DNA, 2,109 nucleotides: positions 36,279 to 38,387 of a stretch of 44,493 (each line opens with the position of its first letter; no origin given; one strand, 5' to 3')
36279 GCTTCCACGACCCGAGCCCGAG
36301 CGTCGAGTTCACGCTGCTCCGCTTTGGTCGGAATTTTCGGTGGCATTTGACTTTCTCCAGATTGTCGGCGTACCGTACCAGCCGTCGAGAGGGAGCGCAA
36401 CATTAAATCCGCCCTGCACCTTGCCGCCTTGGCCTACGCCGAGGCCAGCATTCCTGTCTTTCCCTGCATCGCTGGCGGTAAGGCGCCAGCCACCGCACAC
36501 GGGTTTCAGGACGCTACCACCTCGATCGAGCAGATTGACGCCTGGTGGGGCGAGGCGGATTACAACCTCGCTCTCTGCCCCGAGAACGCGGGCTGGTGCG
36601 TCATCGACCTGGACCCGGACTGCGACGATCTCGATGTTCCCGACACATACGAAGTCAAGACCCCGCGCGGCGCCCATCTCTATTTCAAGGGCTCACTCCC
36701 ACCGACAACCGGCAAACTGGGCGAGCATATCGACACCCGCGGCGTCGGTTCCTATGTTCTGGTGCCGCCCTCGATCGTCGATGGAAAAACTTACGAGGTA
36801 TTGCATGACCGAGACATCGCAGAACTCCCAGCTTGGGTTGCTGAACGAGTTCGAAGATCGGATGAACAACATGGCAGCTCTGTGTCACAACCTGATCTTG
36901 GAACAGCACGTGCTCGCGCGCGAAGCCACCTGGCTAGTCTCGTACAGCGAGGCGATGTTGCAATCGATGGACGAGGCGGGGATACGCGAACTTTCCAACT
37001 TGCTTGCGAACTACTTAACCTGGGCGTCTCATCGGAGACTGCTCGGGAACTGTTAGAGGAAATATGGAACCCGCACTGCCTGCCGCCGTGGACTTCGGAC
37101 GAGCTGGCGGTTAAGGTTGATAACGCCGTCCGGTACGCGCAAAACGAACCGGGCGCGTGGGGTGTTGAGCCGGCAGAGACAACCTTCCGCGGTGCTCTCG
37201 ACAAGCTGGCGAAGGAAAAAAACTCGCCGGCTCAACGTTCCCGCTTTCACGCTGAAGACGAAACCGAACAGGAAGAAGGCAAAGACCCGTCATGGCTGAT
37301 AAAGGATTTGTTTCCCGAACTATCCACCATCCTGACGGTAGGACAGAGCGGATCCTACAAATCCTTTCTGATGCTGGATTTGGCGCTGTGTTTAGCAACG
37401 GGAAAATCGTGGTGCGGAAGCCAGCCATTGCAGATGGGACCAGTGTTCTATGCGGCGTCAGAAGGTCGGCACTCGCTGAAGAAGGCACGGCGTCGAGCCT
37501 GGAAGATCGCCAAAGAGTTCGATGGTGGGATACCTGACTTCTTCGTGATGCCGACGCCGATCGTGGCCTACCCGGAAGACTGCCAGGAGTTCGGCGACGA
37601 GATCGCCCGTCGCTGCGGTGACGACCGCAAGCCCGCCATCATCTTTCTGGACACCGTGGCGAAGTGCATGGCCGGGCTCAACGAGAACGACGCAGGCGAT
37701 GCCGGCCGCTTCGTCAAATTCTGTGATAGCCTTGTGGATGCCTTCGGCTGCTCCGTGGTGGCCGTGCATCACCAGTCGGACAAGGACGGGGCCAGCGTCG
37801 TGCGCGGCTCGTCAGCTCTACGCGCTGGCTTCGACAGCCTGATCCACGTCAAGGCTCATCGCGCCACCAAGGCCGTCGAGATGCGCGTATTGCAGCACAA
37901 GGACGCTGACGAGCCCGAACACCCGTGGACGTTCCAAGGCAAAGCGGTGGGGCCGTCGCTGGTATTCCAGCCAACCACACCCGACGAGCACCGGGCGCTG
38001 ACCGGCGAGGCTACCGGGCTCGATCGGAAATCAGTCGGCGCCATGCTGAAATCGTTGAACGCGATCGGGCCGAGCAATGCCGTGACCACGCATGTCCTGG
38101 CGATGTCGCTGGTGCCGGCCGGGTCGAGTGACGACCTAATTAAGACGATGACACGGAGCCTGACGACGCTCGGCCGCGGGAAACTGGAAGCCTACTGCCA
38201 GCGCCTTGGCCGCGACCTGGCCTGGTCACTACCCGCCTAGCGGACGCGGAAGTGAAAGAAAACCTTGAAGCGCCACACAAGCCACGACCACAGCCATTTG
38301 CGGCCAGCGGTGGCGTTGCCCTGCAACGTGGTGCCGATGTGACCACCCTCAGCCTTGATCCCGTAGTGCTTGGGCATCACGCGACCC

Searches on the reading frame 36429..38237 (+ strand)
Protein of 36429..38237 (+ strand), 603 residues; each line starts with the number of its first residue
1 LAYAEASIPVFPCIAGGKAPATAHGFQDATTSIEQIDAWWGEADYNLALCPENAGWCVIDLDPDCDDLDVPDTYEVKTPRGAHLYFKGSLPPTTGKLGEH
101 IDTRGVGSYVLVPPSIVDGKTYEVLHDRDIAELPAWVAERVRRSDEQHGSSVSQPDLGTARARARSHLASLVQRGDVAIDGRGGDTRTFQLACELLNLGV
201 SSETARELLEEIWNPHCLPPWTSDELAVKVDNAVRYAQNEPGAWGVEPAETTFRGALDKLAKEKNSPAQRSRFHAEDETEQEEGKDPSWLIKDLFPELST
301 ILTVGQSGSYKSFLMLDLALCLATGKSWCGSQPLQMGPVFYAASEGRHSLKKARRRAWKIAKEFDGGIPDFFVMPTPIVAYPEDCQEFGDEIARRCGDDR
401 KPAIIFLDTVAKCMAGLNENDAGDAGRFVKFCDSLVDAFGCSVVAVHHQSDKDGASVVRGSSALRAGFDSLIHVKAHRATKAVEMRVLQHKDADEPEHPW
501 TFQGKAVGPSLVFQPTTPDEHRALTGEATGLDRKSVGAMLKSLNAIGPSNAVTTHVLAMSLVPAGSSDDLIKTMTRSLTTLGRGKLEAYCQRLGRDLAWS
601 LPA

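Call 25: search_protein_families(library=pfam, max_evalue=0.01, proteins=[window:36429-38237:+])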
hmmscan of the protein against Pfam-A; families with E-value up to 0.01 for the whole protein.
window:36429-38237:+ (603 aa): 2 families
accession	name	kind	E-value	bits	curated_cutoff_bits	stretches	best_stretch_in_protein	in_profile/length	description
PF09250.16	Prim-Pol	-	1.8e-32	113.5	22.8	1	2-136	3-158/158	Bifunctional DNA primase/polymerase, N-terminal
PF13481.12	AAA_25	-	1.1e-29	103.9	27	1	271-450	5-191/195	AAA domain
